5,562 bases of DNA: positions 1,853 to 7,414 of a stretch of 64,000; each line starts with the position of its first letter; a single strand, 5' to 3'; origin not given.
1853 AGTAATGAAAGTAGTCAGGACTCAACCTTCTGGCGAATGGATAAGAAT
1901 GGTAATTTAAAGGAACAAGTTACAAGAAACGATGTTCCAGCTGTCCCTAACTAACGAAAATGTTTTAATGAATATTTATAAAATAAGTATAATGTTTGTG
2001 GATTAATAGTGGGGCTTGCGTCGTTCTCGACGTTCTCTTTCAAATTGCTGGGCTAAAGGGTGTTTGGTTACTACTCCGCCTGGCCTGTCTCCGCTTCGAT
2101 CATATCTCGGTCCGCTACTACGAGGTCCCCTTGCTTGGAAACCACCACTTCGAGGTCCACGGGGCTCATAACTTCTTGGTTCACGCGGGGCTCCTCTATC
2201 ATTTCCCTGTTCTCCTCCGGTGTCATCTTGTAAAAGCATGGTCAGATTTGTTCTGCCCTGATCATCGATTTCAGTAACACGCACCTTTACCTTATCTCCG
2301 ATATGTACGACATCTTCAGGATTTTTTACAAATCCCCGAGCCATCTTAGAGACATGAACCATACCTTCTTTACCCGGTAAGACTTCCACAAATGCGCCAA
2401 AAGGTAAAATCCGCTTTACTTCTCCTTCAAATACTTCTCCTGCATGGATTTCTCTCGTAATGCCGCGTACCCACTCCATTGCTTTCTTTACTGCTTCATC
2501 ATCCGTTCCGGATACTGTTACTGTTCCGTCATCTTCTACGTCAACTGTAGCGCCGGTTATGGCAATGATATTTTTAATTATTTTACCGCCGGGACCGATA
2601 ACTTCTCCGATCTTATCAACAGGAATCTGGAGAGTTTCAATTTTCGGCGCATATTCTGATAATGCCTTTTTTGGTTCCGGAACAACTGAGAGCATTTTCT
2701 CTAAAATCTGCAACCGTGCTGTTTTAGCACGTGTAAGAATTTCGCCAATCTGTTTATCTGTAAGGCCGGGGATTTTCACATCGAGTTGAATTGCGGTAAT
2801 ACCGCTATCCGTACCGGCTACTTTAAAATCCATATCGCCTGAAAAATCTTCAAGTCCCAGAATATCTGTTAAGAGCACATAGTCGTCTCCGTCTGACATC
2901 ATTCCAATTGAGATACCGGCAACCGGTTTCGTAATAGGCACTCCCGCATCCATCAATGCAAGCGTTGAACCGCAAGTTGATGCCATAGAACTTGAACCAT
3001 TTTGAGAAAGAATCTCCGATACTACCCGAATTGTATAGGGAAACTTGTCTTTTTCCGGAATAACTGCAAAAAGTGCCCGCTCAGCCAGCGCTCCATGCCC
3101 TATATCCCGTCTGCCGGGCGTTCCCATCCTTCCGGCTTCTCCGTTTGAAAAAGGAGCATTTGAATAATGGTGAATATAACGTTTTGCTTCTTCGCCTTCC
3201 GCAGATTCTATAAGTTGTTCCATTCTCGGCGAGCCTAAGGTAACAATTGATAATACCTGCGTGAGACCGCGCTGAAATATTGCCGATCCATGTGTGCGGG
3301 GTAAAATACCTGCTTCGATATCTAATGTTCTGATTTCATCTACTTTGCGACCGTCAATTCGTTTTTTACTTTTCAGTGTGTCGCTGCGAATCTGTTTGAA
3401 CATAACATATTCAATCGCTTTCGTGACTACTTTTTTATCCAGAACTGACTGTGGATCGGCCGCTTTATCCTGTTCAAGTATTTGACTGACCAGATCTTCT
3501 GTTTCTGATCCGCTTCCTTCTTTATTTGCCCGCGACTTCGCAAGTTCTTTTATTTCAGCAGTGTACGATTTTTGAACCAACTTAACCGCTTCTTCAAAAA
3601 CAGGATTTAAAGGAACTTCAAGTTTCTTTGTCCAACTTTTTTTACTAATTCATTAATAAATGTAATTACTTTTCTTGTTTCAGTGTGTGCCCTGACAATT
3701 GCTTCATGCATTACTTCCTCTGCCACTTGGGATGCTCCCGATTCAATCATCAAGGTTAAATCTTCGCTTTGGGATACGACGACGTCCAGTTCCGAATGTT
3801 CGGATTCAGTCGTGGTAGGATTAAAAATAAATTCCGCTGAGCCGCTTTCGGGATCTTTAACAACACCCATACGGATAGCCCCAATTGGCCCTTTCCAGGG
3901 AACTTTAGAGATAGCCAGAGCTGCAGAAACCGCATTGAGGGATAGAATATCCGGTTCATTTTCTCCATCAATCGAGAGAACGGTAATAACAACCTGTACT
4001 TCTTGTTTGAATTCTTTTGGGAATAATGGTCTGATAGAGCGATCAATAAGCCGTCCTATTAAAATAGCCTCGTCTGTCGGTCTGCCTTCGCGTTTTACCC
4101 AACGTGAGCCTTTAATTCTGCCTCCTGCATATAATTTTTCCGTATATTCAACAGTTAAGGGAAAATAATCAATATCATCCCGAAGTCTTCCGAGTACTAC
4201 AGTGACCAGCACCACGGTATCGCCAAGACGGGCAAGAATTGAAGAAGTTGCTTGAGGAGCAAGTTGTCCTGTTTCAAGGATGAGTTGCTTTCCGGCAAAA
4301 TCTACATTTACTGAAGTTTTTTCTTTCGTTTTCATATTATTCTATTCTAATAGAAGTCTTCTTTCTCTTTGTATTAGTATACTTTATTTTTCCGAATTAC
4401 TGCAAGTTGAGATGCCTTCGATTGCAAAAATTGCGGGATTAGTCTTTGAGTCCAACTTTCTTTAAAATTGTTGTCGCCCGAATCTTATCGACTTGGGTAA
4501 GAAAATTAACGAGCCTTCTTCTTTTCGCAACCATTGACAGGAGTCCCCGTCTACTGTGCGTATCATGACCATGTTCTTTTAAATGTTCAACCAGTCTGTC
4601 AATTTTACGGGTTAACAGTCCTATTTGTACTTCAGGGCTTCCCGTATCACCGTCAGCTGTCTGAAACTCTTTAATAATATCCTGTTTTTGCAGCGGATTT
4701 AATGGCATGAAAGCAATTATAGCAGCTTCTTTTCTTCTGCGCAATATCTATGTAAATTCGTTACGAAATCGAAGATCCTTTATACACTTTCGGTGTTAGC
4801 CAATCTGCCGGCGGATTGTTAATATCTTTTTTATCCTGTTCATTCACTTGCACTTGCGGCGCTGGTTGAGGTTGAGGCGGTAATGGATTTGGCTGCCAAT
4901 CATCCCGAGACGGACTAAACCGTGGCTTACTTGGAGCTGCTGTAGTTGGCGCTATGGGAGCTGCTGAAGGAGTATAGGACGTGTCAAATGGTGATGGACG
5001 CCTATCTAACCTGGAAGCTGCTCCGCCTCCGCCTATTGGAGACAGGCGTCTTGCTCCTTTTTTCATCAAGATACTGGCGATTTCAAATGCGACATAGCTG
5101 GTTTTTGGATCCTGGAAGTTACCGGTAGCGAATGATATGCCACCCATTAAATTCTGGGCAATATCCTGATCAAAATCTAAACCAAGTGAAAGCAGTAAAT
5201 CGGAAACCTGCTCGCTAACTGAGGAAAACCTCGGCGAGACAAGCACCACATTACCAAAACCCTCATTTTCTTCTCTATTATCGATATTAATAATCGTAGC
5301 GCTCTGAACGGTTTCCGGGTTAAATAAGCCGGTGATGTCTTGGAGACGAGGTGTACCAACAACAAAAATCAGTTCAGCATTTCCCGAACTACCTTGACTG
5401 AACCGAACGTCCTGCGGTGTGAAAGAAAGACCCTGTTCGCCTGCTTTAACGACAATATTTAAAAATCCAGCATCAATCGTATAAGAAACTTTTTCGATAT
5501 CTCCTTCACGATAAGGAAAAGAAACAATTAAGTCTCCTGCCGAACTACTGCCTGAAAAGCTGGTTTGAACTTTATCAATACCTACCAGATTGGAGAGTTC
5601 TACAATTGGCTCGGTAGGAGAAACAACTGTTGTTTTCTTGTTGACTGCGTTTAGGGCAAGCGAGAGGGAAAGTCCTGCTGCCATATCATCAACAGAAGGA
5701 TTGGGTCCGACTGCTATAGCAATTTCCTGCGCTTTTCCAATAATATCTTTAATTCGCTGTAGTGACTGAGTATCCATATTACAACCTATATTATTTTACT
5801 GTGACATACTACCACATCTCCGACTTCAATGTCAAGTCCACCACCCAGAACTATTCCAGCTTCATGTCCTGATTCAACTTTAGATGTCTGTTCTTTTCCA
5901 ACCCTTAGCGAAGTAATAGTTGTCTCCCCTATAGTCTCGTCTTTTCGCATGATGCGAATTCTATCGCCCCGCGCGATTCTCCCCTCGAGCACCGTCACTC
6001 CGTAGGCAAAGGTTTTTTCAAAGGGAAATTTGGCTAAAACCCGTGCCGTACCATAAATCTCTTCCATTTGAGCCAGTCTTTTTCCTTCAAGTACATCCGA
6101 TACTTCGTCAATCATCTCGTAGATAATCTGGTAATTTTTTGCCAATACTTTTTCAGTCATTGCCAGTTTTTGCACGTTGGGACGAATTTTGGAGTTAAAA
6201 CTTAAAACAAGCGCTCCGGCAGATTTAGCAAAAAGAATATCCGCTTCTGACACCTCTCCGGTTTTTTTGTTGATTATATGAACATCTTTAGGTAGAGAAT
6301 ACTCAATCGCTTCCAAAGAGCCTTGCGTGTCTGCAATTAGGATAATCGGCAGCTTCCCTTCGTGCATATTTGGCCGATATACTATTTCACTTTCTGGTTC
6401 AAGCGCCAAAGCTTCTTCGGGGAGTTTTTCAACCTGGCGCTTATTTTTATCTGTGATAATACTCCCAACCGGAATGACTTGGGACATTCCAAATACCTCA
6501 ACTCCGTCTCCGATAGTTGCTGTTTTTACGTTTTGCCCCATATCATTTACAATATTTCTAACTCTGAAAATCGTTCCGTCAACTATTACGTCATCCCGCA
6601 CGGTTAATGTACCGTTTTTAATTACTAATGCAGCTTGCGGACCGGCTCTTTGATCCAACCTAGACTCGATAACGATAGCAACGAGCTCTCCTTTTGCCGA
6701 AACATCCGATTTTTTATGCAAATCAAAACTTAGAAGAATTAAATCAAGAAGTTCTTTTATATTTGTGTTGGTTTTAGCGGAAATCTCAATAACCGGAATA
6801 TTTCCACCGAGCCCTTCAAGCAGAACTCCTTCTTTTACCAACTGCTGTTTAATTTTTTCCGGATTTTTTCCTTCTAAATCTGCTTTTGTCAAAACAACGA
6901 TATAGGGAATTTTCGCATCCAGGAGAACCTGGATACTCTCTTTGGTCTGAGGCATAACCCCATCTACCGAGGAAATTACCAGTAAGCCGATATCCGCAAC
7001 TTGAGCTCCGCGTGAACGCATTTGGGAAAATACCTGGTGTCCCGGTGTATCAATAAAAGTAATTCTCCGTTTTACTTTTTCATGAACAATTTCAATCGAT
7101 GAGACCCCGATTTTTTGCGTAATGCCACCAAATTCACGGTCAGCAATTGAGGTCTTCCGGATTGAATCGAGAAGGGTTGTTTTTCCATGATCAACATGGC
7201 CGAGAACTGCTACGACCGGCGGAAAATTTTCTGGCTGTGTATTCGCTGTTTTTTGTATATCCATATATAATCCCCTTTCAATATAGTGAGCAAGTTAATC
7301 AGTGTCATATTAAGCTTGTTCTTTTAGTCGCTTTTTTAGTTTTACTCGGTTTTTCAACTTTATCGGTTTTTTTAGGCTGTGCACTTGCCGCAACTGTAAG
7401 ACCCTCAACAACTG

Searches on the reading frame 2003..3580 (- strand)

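Call 13: search_protein_families(library=pfam, proteins=[window:2003-3580:-], max_evalue=0.0001)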
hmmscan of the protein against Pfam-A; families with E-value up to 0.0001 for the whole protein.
window:2003-3580:- (525 aa): 3 families
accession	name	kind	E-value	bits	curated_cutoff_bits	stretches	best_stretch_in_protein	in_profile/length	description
PF01138.27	RNase_PH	-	4.1e-28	98.8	25.5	1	82-215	1-130/130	3' exoribonuclease family, domain 1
PF00575.29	S1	-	3.3e-18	66.3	22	1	379-443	3-67/74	S1 RNA binding domain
PF00013.35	KH_1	-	3.7e-14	52.7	21.5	1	315-371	2-64/66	KH domain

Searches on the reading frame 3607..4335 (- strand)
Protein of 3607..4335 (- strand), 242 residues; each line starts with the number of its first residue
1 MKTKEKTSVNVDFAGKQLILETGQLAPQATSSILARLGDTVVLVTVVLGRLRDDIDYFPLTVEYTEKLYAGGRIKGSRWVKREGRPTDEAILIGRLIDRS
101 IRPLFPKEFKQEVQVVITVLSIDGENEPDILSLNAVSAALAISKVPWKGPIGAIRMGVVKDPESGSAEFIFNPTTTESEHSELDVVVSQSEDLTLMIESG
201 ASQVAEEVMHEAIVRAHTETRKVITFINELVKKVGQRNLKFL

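Call 13: search_protein_families(library=pfam, proteins=[window:3607-4335:-], max_evalue=0.0001)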
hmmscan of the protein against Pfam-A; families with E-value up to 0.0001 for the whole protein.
window:3607-4335:- (242 aa): 2 families
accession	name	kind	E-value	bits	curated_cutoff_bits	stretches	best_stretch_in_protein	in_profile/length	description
PF01138.27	RNase_PH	-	2.7e-30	105.9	25.5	1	16-146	3-130/130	3' exoribonuclease family, domain 1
PF03725.20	RNase_PH_C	-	2.4e-08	34.2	20.8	1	149-217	1-65/67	3' exoribonuclease family, domain 2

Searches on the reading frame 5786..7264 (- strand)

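Call 13: search_protein_families(library=pfam, proteins=[window:5786-7264:-], max_evalue=0.0001)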
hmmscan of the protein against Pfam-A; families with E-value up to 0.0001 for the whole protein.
window:5786-7264:- (492 aa): 7 families
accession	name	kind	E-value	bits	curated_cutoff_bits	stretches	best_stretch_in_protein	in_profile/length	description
PF00009.33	GTP_EFTU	-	9.1e-37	126.9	26.5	1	18-177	6-183/188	Elongation factor Tu GTP binding domain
PF11987.13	IF-2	-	1.2e-20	74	27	1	303-388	25-116/117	Translation-initiation factor 2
PF22042.2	EF-G_D2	-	1.3e-12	48.1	27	1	195-271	3-82/84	Elongation factor G domain 2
PF03144.31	GTP_EFTU_D2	-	1.1e-09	39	30.3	1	422-485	5-72/73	Elongation factor Tu domain 2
PF01926.29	MMR_HSR1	-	5.3e-09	36.6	21.9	1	18-127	2-113/113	50S ribosome-binding GTPase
PF00071.28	Ras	-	3.3e-07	30.5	21.6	1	18-176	2-156/162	Ras family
PF02421.24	FeoB_N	-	2.4e-06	27.6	27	1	18-175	3-155/156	Ferrous iron transport protein B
